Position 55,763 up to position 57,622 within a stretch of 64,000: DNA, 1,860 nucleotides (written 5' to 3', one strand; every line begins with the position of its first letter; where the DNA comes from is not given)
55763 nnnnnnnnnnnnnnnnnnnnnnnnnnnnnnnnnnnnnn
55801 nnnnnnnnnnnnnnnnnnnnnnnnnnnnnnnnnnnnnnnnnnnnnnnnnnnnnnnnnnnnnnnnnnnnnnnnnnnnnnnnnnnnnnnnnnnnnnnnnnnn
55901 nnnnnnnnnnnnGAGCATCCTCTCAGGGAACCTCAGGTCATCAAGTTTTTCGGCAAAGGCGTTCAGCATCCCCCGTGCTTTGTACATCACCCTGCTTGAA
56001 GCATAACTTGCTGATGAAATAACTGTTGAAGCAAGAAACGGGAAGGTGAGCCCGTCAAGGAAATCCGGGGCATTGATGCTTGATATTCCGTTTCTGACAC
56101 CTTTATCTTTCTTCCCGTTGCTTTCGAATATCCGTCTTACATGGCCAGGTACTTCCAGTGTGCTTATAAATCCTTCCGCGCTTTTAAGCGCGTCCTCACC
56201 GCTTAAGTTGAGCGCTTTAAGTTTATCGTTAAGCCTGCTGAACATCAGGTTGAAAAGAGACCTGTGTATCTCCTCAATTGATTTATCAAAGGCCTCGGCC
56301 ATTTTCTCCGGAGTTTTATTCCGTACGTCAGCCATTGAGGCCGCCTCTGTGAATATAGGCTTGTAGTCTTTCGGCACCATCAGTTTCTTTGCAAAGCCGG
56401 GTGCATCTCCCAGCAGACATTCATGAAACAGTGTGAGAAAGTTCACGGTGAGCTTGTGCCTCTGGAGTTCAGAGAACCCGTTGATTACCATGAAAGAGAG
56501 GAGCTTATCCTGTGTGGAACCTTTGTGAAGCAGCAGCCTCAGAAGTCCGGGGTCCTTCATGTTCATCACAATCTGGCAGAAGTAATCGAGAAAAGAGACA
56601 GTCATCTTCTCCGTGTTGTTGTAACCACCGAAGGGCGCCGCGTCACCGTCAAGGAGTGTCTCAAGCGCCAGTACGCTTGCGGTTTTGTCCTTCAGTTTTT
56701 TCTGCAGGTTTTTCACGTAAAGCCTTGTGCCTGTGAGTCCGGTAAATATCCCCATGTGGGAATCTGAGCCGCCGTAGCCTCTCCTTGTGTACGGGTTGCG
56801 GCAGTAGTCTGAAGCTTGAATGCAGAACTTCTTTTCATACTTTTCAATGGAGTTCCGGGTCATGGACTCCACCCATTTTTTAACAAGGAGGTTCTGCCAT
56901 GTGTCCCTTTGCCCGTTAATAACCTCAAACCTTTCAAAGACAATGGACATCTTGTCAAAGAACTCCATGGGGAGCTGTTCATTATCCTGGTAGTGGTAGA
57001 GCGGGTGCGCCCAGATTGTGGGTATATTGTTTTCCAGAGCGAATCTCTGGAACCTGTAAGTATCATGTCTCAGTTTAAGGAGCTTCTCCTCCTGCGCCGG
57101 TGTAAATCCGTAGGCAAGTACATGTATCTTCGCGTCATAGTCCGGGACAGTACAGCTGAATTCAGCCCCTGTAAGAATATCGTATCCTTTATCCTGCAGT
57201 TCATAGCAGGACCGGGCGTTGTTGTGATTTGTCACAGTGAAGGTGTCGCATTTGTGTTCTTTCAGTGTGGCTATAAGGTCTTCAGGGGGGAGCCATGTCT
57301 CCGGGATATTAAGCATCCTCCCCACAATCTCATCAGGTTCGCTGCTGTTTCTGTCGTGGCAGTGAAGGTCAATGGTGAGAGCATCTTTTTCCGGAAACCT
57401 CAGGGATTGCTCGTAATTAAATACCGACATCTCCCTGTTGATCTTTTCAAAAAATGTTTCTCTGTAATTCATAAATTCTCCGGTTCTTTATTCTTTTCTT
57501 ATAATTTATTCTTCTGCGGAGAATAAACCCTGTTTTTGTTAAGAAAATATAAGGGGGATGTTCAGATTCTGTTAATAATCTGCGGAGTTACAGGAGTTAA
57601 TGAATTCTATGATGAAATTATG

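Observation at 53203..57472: Operon of a GH13 alpha-glucosidase with a PHP-phosphoesterase::GT4 glycosyltransferase fusion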

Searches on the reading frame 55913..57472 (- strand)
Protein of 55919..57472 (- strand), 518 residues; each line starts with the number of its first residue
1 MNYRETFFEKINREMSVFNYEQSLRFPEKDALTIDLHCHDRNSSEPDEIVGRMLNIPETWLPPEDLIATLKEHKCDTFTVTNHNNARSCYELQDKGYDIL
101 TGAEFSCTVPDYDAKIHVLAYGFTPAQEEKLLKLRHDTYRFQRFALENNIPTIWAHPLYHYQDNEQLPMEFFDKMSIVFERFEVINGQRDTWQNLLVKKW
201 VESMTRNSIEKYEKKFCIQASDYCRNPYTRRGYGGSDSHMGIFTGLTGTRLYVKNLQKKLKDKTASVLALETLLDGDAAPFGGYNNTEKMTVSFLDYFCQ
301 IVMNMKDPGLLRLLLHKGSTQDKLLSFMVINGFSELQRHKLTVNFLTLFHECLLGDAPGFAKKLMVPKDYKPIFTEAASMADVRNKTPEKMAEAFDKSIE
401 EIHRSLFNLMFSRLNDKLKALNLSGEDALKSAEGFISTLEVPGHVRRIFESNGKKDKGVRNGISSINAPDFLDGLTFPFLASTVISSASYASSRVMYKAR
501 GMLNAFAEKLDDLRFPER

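Call 9: find_homologous_proteins(query=window:55919-57472:-)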
Query seq(518 aa) (518 aa): 1043 proteins with E <= 0.001 among 8000 candidates; the best 120 are listed.
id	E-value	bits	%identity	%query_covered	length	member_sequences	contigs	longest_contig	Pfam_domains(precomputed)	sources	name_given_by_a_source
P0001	0.0e+0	1141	94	100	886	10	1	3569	PF00534.27,PF13524.13,PF13439.13,PF13692.13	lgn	-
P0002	0.0e+0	1012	82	100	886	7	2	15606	PF00534.27,PF13524.13,PF13439.13,PF20706.4,PF13692.13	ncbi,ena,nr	ncbi:MAG TPA: glycosyltransferase [Spirochaetota bacterium]|nr:glycosyltransferase [Spirochaetota ba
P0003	3.4e-295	998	82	100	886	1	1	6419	PF00534.27,PF13524.13,PF13439.13,PF13692.13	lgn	-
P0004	8.4e-295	997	82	100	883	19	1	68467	PF00534.27,PF13524.13,PF13439.13,PF13692.13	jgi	jgi:glycosyltransferase involved in cell wall biosynthesis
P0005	1.3e-292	989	82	100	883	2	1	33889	PF00534.27,PF13524.13,PF13439.13,PF13692.13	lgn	-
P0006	9.4e-289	977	80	100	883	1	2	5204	PF00534.27,PF13524.13,PF13439.13,PF13692.13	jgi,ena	-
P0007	1.4e-288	976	81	100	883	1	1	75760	PF00534.27,PF13524.13,PF13439.13,PF13692.13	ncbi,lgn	-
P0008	1.8e-288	976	81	100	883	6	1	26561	PF00534.27,PF13524.13,PF13439.13,PF20706.4,PF13692.13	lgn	-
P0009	2.8e-288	975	81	100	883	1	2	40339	PF00534.27,PF13524.13,PF13439.13,PF13692.13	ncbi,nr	ncbi:MAG TPA: glycosyltransferase [Spirochaetota bacterium]|nr:glycosyltransferase [Spirochaetota ba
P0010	2.8e-288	975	81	100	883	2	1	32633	PF00534.27,PF13524.13,PF13439.13,PF13692.13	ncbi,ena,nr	ncbi:MAG TPA: glycosyltransferase [Spirochaetota bacterium]|nr:glycosyltransferase [Spirochaetota ba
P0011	1.8e-286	969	81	100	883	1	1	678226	PF00534.27,PF13524.13,PF13439.13,PF13692.13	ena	-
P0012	1.8e-283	959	78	100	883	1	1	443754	PF00534.27,PF13524.13,PF13439.13,PF13692.13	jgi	-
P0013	3.6e-282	955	80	100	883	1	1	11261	PF00534.27,PF13579.13,PF13524.13,PF13439.13,PF13692.13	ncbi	-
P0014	2.9e-281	952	79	100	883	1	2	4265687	PF00534.27,PF13524.13,PF13439.13,PF13692.13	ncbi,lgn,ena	-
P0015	1.9e-280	949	79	100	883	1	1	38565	PF00534.27,PF13524.13,PF13439.13,PF13692.13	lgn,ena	-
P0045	2.3e-188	645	55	100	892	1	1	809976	PF00534.27,PF13579.13,PF13524.13,PF13439.13,PF13692.13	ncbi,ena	-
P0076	8.9e-178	610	52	99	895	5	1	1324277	PF00534.27,PF13524.13,PF13439.13,PF20706.4,PF13692.13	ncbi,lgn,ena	-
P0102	9.1e-175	601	50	100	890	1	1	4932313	PF00534.27,PF13524.13,PF13439.13,PF13692.13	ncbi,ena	-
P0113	4.0e-174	598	50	100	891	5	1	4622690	PF00534.27,PF13524.13,PF13439.13,PF20706.4,PF13692.13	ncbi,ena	-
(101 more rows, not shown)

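Call 15: search_solved_structures(query=A2, max_evalue=10, show_alignments=3)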
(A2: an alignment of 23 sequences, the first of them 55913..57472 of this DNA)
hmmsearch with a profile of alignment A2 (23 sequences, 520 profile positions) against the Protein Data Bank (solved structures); distinct sequences matched with E-value up to 10: 0.
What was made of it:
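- Closest known: RNase AM-type PHP phosphoesterases. Different: Sequence identity is 11-15%, and a profile search of PDB sequences finds nothing (call 15).
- Tried and rejected: PDB sequence-profile search of the N-terminal half: no hit (call 15).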

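Call 19: search_protein_representatives(protein=window:55919-57472:-)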
Query: 518 residues. Proteins with E-value up to 0.001 (for the whole library): 693; up to 1e-10: 413; up to 1e-30: 67. The best 150 are listed.
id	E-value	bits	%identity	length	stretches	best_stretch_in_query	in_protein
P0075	1.7e-178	611.2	50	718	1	1-516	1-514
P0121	1.0e-164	565.7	49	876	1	4-518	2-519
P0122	1.2e-149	515.9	47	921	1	6-518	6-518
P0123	4.1e-144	497.7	43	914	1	9-517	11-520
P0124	5.4e-141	487.4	46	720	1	18-518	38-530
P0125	4.9e-137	474.4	45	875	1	10-517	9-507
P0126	9.9e-134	463.5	43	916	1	22-513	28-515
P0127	2.2e-131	455.7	50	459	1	101-518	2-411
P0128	6.2e-130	451.0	40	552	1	5-517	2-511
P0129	1.6e-129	449.6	42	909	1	8-512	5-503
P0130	3.0e-127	442.1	42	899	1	8-508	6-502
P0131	4.9e-126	438.1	42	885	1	12-509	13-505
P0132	6.2e-125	434.5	43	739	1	34-518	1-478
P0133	1.4e-124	433.3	40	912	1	10-518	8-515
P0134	1.5e-123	429.9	44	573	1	30-509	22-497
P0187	4.3e-29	118.3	32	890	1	33-258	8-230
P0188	1.2e-27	113.5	32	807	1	29-254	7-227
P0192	7.1e-26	107.7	35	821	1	33-249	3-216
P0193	1.2e-25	106.9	23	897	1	20-501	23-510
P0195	1.6e-25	106.5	32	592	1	33-262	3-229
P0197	2.2e-25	106.1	32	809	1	33-262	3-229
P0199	1.0e-24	103.9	33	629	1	33-251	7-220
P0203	3.7e-24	102.0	29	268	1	31-245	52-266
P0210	1.7e-23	99.8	30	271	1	34-247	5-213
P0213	2.5e-23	99.3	28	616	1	34-260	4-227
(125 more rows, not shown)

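Call 20: find_encoding_contigs(protein=P0014, flank=10000, max_places=2)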
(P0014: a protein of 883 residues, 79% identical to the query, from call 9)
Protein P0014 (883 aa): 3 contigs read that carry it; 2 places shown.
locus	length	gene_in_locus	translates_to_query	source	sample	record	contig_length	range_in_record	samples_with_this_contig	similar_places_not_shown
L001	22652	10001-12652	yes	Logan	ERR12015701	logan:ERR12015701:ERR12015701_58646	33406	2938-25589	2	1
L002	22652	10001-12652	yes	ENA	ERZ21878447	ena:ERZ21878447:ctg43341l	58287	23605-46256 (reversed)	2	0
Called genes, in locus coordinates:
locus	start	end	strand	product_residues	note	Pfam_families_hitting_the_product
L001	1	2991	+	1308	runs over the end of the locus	PF10923:BrxC_BrxD (weak), PF13191:AAA_16, PF04397:LytTR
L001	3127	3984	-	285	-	PF02678:Pirin, PF05726:Pirin_C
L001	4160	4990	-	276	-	PF12849:PBP_like_2, PF01547:SBP_bac_1, PF13531:SBP_bac_11, PF12727:PBP_like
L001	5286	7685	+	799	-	-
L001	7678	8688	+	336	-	PF02666:PS_Dcarbxylase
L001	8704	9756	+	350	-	PF01790:LGT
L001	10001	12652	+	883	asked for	PF13439:Glyco_transf_4, PF00534:Glycos_transf_1, PF13692:Glyco_trans_1_4, PF13524:Glyco_trans_1_2 (weak)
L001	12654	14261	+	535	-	PF00128:Alpha-amylase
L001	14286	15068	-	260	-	PF23023:Anti-Pycsar_Apyc1 (weak), PF00753:Lactamase_B, PF19583:ODP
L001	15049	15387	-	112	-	-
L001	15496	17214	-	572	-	PF08269:dCache_2, PF17200:sCache_2, PF00015:MCPsignal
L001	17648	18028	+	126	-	PF05168:HEPN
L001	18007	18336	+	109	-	-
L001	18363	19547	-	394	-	PF07228:SpoIIE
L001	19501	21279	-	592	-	PF13581:HATPase_c_2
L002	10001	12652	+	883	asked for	PF13439:Glyco_transf_4, PF00534:Glycos_transf_1, PF13692:Glyco_trans_1_4, PF13524:Glyco_trans_1_2 (weak)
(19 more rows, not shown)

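Call 21: search_protein_families(library=pfam, proteins=[P0187, P0188, P0192, P0197, P0195, P0199, P0213, P0203, P0210, P0193], max_evalue=0.001)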
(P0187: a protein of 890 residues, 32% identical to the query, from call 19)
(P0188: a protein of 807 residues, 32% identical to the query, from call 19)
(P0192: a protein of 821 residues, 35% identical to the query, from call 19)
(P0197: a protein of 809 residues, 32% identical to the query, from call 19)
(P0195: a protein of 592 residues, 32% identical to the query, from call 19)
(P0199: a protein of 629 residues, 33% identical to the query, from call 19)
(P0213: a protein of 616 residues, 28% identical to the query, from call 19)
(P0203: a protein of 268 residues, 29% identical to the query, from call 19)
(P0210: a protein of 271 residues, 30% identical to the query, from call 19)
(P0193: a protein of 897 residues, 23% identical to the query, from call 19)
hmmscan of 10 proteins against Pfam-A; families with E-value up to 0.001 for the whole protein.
P0187 (890 aa): 5 families
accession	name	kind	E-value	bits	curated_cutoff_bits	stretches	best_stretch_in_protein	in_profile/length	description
PF00534.26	Glycos_transf_1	-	7e-33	114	26.4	1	674-824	5-160/172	Glycosyl transferases group 1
PF13692.12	Glyco_trans_1_4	-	9.3e-28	97.7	27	1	686-822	3-142/142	Glycosyl transferases group 1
PF13439.12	Glyco_transf_4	-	1.2e-07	32.3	28.5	1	490-662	2-169/170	Glycosyltransferase Family 4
PF20706.3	GT4-conflict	-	1.6e-05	24.5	26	1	749-792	273-316/385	Family 4 Glycosyltransferase in conflict systems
PF02811.25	PHP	-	0.00075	20.3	26.4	0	38-97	17-78/164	PHP domain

P0188 (807 aa): 6 families
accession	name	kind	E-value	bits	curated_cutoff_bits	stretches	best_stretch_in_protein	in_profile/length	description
PF00534.26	Glycos_transf_1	-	8.3e-41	139.8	26.4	1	634-788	14-172/172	Glycosyl transferases group 1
PF13692.12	Glyco_trans_1_4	-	4.9e-37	127.8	27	1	636-774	2-142/142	Glycosyl transferases group 1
PF13439.12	Glyco_transf_4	-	9e-16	58.8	28.5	1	445-616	1-170/170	Glycosyltransferase Family 4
PF20706.3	GT4-conflict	-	1.1e-09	38.2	26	1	588-800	158-384/385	Family 4 Glycosyltransferase in conflict systems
PF13579.12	Glyco_trans_4_4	-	5.7e-07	30.5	29.7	1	504-610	60-157/158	Glycosyl transferase 4-like domain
PF13524.12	Glyco_trans_1_2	-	3.5e-05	24.2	25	1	659-790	5-130/144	Glycosyl transferase-like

P0192 (821 aa): 6 families
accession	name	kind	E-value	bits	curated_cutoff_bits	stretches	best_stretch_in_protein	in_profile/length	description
PF00534.26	Glycos_transf_1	-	7.7e-32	110.6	26.4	1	641-788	7-159/172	Glycosyl transferases group 1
PF13692.12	Glyco_trans_1_4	-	4.6e-31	108.4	27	1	649-786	2-141/142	Glycosyl transferases group 1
PF13439.12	Glyco_transf_4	-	4.4e-15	56.6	28.5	1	456-627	2-169/170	Glycosyltransferase Family 4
PF20706.3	GT4-conflict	-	4.1e-09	36.3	26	1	715-817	275-383/385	Family 4 Glycosyltransferase in conflict systems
PF13579.12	Glyco_trans_4_4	-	1e-07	32.9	29.7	1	457-623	2-158/158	Glycosyl transferase 4-like domain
PF13524.12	Glyco_trans_1_2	-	4.5e-06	27.1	25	1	678-819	13-142/144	Glycosyl transferase-like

P0197 (809 aa): 4 families
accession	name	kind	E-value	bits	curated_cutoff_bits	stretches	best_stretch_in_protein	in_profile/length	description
PF00534.26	Glycos_transf_1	-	6.2e-29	101.2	26.4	1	607-752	6-157/172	Glycosyl transferases group 1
PF13692.12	Glyco_trans_1_4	-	5.3e-24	85.5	27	1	615-752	2-141/142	Glycosyl transferases group 1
PF13439.12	Glyco_transf_4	-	5.4e-10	40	28.5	1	423-594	2-169/170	Glycosyltransferase Family 4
PF20706.3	GT4-conflict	-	4.5e-06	26.3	26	1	678-722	272-316/385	Family 4 Glycosyltransferase in conflict systems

P0195 (592 aa): 2 families
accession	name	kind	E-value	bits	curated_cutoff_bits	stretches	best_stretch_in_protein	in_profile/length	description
PF02811.25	PHP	-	3.1e-05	24.8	26.4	1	27-113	11-99/164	PHP domain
PF13263.12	PHP_C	-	0.0004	20.3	21.3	1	197-235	16-56/56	PHP-associated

P0199 (629 aa): 2 families
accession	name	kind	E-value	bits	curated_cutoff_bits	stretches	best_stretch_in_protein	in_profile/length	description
PF13579.12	Glyco_trans_4_4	-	0.0005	20.9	29.7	1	459-596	18-149/158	Glycosyl transferase 4-like domain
PF02811.25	PHP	-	0.00083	20.2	26.4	0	9-66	1-46/164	PHP domain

P0213 (616 aa): 0 families

P0203 (268 aa): 0 families

P0210 (271 aa): 1 family
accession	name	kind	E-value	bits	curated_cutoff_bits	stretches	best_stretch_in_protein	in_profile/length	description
PF02811.25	PHP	-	0.00048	20.9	26.4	0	6-63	1-46/164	PHP domain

P0193 (897 aa): 5 families
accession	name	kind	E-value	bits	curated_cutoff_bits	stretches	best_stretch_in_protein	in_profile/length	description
PF00534.26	Glycos_transf_1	-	3.7e-31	108.4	26.4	1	722-872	10-169/172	Glycosyl transferases group 1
PF13692.12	Glyco_trans_1_4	-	2e-29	103.1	27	1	728-861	2-142/142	Glycosyl transferases group 1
PF13524.12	Glyco_trans_1_2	-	1.4e-09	38.5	25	1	750-879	7-133/144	Glycosyl transferase-like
PF20706.3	GT4-conflict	-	2.9e-07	30.2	26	1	788-842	272-326/385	Family 4 Glycosyltransferase in conflict systems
PF13439.12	Glyco_transf_4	-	4.6e-06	27.2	28.5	1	539-689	2-150/170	Glycosyltransferase Family 4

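Call 22: predict_structure(alignment_id=A2)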
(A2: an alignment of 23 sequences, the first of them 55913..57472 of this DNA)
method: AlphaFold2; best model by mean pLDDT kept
length: 520 residues; sequences in the alignment: 23
mean_pLDDT: 73.2   pTM: 0.68
mean pLDDT of the five models: 73.2, 71.4, 69.4, 68.6, 68.0
residues with pLDDT >= 90: 123; 70-90: 185; 50-70: 138; < 50: 74
segments of 3 or more residues with pLDDT < 50: 1-3, 53-57, 307-319, 321-325, 424-465
pLDDT, mean of each block of 10 residues (from residue 1): 64 87 87 79 58 50 75 79 80 90 92 90 95 96 97 83 72 94 78 87 93 95 93 69 65 93 94 90 66 63 54 47 50 60 71 74 73 82 74 72 76 70 50 42 38 35 48 63 63 61 83 69
secondary structure, 60 per line:
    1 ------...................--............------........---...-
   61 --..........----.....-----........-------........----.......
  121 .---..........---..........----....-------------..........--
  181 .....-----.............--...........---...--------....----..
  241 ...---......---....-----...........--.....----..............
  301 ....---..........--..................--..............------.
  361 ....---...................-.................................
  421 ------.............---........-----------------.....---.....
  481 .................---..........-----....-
elements in order: H7-25 E31-39 H46-53 H63-72 E77-81 H87-94 E102-109 E114-121 H125-134 H138-147 E152-155 H169-178 E181-185 H191-203 H206-216 E231-234 H239-243 E247-252 H256-259 H265-275 E278-282 H287-304 H308-317 H320-337 H340-353 H360-364 H368-386 H388-420 H427-439 H443-450 H468-472 H476-497 H501-510 H516-519

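Call 25: fold_search(model_id=the predicted structure, library=pdb)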
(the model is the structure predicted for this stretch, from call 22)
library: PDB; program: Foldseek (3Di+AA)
matches with E <= 10: 246; with E <= 0.001: 4
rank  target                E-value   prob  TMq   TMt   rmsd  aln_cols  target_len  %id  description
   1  7ug9                  3.1e-06  1.00  0.25  0.56   5.5       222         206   15  Crystal structure of RNase AM PHP domain (released 2022-08-31)
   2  9etk                  1.0e-04  1.00  0.23  0.39  10.9       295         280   12  Crystal structure of Vibrio cholerae RNase AM (released 2024-09-11)
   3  3e0f                  1.8e-04  1.00  0.23  0.40   9.7       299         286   11  Crystal structure of a putative metal-dependent phosphoesterase (bad_1165) from bifidobacterium adolescentis atcc 15703  (released 2008-09-02)
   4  3o0f                  9.5e-04  1.00  0.23  0.39   8.8       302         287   11  Crystal structure of a putative metal-dependent phosphoesterase (BAD_1165) from bifidobacterium adolescentis atcc 15703  (released 2010-08-25)
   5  3f2b_A                2.4e-03  0.98  0.20  0.12  17.3       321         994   12  DNA Polymerase PolC from Geobacillus kaustophilus complex with DNA, dGTP, Mg and Zn (released 2009-01-20)
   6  2yb1                  3.0e-03  1.00  0.21  0.35  11.7       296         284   12  Structure of an amidohydrolase from Chromobacterium violaceum (EFI target EFI-500202) with bound Mn, AMP and phosphate. (released 2011-03-16)
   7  3f2c_A                3.1e-03  0.87  0.20  0.12  24.4       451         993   11  DNA Polymerase PolC from Geobacillus kaustophilus complex with DNA, dGTP and Mn (released 2009-01-20)
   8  7pu7_A                1.9e-01  0.38  0.23  0.13  23.4       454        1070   13  DNA polymerase from M. tuberculosis (released 2022-02-23)
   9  5ng5_C                2.2e-01  0.07  0.11  0.13  36.7       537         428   10  multi-drug efflux; membrane transport; RND superfamily; Drug resistance (released 2017-04-19)
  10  9rmm_B                2.4e-01  0.04  0.08  0.10  38.0       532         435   10  Crystal structure of outer membrane SilC (released 2025-07-23)
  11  7xj1_A                2.6e-01  0.09  0.09  0.08  23.7       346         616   11  Structure of human TRPV3_G573S in complex with Trpvicin in C2 symmetry (released 2022-11-09)
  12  6z0c_C                3.1e-01  0.28  0.12  0.23  17.5       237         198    9  Structure of in silico modelled artificial Maquette-3 protein (released 2021-03-17)
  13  6z0c_D                3.2e-01  0.28  0.13  0.26  16.2       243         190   10  Structure of in silico modelled artificial Maquette-3 protein (released 2021-03-17)
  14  9rmm_F                3.5e-01  0.02  0.07  0.08  37.0       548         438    9  Crystal structure of outer membrane SilC (released 2025-07-23)
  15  6z0c_B                3.9e-01  0.21  0.12  0.25  16.6       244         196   10  Structure of in silico modelled artificial Maquette-3 protein (released 2021-03-17)
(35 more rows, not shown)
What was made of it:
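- On PHP superfamily (PF02811): Foldseek gives RNase AM PHP domain E 3e-6 (TM-target 0.56), 9etk, 3e0f, 2yb1 and PolC (presumably through its PHP domain), all at probability 0.87-1.0 (call 25).
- Checked: Foldseek matches the AF2 model to the RNase AM PHP domain 7ug9 (E 3e-6), to BAD_1165 and Cv1693, and to PolC, whose PHP domain is presumably what matches (call 25).
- Among the nearest folds, Cv1693 was solved with bound AMP and phosphate and RNase AM is an RNase, so nucleotide-type substrates are plausible for this branch (call 25).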

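Call 26: find_encoding_contigs(protein=P0102, flank=10000, max_places=1)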
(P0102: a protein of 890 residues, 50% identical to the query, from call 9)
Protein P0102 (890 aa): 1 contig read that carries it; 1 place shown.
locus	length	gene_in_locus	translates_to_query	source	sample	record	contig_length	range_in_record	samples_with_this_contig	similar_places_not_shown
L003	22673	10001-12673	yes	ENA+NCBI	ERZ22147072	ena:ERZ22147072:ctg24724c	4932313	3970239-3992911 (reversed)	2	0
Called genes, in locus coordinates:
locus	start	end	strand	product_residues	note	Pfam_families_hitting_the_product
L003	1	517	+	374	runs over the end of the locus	PF13439:Glyco_transf_4, PF00534:Glycos_transf_1, PF13692:Glyco_trans_1_4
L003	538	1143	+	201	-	PF01351:RNase_HII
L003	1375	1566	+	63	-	PF00313:CSD, PF08206:OB_RNB (weak)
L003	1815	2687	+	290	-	PF20969:MASE11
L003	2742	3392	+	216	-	PF01209:Ubie_methyltran, PF13489:Methyltransf_23, PF13847:Methyltransf_31, PF08241:Methyltransf_11, PF08242:Methyltransf_12, PF13649:Methyltransf_25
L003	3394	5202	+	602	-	PF01663:Phosphodiest (faint), PF00884:Sulfatase, PF02995:DUF229 (weak)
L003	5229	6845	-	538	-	PF00005:ABC_tran, PF02463:SMC_N (faint), PF13304:AAA_21 (faint), PF12848:ABC_tran_Xtn, PF00005:ABC_tran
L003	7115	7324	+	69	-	-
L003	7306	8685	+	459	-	PF01654:Cyt_bd_oxida_I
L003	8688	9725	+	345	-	PF02322:Cyt_bd_oxida_II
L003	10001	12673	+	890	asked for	PF13439:Glyco_transf_4, PF00534:Glycos_transf_1, PF13692:Glyco_trans_1_4, PF13524:Glyco_trans_1_2 (weak)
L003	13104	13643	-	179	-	PF09335:VTT_dom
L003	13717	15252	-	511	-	PF00916:Sulfate_transp, PF01740:STAS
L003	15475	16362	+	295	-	PF03575:Peptidase_S51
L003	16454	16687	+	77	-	PF13396:PLDc_N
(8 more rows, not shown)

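Call 27: find_encoding_contigs(protein=P0076, flank=10000, max_places=1)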
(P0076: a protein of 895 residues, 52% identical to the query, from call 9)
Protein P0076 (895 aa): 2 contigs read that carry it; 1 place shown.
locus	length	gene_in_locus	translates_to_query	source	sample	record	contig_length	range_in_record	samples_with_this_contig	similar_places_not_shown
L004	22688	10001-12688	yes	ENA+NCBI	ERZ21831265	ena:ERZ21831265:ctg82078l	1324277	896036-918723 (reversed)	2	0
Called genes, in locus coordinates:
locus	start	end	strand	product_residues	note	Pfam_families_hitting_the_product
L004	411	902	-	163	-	-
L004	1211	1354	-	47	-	-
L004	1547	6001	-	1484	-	PF19410:DUF5980 (faint), PF13895:Ig_2 (faint), PF13927:Ig_3 (faint), PF13004:BACON, PF19190:BACON_2, PF13004:BACON, PF19190:BACON_2, PF18962:Por_Secre_tail, +1 more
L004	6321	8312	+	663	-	PF17874:TPR_MalT (faint), PF00515:TPR_1 (faint), PF07719:TPR_2 (faint), PF13181:TPR_8 (faint), PF13374:TPR_10 (faint), PF13424:TPR_12, PF07730:HisKA_3, PF02518:HATPase_c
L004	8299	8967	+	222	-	PF00072:Response_reg, PF00196:GerE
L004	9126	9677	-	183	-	-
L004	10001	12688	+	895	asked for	PF13439:Glyco_transf_4, PF00534:Glycos_transf_1, PF13692:Glyco_trans_1_4, PF13524:Glyco_trans_1_2, PF20706:GT4-conflict (weak)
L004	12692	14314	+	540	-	PF00128:Alpha-amylase, PF23915:SusG_C (faint)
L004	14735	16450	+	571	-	PF00515:TPR_1 (faint), PF07719:TPR_2 (faint), PF13181:TPR_8 (faint), PF13424:TPR_12 (weak)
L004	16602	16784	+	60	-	-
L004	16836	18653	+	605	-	PF11551:Omp28 (weak), PF18962:Por_Secre_tail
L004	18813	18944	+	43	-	-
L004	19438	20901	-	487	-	PF04371:PAD_porph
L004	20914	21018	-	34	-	-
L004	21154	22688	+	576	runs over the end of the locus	PF00682:HMGL-like, PF02436:PYC_OADA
